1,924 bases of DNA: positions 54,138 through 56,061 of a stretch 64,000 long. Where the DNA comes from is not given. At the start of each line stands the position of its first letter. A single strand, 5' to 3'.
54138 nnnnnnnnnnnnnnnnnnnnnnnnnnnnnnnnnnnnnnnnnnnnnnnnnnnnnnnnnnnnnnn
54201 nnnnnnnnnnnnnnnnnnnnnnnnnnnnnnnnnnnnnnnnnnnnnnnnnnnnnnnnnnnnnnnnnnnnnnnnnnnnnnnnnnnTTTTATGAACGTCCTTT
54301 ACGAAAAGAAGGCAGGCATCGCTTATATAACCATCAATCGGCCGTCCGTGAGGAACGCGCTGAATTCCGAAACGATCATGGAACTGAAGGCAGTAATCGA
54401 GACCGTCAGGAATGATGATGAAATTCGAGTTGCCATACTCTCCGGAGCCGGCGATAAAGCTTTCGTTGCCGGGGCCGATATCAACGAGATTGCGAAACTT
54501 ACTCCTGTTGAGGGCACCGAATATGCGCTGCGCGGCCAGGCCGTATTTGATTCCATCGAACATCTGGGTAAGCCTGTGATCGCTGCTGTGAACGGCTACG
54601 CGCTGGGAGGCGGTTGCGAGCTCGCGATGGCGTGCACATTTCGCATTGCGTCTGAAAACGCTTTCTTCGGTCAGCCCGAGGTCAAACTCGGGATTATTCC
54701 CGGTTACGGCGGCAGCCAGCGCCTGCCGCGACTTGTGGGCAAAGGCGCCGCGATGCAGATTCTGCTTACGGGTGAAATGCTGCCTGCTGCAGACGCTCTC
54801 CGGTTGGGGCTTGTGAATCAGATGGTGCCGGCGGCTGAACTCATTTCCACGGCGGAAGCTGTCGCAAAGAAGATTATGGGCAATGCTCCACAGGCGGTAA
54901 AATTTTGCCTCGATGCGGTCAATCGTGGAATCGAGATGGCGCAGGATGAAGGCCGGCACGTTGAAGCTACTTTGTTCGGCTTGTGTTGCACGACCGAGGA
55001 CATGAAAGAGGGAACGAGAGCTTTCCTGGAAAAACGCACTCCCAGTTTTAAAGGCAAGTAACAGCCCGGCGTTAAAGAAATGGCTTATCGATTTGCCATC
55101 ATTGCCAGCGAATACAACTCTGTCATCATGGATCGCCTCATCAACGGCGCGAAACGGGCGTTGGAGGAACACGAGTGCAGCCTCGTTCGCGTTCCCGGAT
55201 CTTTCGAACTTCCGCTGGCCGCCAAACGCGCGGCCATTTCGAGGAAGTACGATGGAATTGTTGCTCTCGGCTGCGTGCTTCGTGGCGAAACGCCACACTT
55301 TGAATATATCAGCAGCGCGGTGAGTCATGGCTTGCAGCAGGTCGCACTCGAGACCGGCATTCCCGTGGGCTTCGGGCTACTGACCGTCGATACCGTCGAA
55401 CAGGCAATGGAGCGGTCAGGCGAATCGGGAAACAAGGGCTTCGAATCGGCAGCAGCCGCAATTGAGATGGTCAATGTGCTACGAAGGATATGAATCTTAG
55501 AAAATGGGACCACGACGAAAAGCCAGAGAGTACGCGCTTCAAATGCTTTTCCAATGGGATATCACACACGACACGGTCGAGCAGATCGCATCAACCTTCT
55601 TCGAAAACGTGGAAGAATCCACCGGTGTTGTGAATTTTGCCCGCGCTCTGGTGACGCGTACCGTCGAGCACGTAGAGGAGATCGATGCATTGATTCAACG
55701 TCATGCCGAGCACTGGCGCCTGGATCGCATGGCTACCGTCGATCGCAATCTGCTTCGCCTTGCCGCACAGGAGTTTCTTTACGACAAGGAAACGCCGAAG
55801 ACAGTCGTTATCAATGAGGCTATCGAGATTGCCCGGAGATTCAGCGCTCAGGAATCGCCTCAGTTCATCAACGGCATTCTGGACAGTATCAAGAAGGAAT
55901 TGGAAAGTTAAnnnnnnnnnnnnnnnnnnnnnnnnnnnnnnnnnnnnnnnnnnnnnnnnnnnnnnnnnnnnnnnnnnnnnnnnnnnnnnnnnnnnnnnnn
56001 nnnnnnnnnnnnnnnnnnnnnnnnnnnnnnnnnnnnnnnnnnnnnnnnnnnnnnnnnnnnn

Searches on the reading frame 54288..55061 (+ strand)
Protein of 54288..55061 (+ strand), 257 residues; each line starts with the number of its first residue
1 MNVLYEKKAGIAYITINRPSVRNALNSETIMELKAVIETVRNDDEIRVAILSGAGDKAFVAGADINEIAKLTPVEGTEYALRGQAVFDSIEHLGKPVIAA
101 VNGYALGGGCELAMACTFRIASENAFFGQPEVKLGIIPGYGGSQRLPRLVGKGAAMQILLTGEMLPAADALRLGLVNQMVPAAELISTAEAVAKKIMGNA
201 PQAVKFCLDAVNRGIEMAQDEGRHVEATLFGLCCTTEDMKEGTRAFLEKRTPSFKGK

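Call 9: search_protein_families(library=pfam, proteins=[window:54288-55061:+], max_evalue=0.001)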
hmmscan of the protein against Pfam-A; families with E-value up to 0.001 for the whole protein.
window:54288-55061:+ (257 aa): 2 families
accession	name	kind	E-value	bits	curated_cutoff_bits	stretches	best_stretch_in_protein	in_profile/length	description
PF00378.25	ECH_1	-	5.9e-77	258.8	27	1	6-256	1-250/251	Enoyl-CoA hydratase/isomerase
PF16113.10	ECH_2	-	1.6e-44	153.3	27.2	1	12-193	2-185/335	Enoyl-CoA hydratase/isomerase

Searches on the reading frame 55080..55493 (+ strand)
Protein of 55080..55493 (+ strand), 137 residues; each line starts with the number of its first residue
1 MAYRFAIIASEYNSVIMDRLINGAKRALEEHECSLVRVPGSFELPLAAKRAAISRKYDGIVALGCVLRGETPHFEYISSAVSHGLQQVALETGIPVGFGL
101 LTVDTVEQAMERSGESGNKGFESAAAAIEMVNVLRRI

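Call 61: search_protein_families(library=pfam, proteins=[window:55080-55493:+], max_evalue=1)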
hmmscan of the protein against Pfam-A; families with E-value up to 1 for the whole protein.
window:55080-55493:+ (137 aa): 1 family
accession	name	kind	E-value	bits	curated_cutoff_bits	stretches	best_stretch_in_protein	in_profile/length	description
PF00885.24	DMRL_synthase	-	2.1e-50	170.7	26.7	1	3-134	2-138/139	6,7-dimethyl-8-ribityllumazine synthase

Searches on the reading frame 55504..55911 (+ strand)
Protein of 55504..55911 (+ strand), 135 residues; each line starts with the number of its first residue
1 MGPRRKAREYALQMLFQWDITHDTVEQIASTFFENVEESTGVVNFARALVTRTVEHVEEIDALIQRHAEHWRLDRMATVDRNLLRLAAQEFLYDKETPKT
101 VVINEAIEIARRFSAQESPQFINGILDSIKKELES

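Call 9: search_protein_families(library=pfam, proteins=[window:55504-55911:+], max_evalue=0.001)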
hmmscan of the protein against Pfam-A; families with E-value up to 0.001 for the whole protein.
window:55504-55911:+ (135 aa): 2 families
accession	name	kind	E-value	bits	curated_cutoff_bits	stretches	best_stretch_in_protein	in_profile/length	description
PF01029.23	NusB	-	4.3e-37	127.9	23.1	1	5-130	1-132/133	NusB family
PF13462.12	Thioredoxin_4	-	1.1e-05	26.1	23.2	1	14-122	37-144/165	Thioredoxin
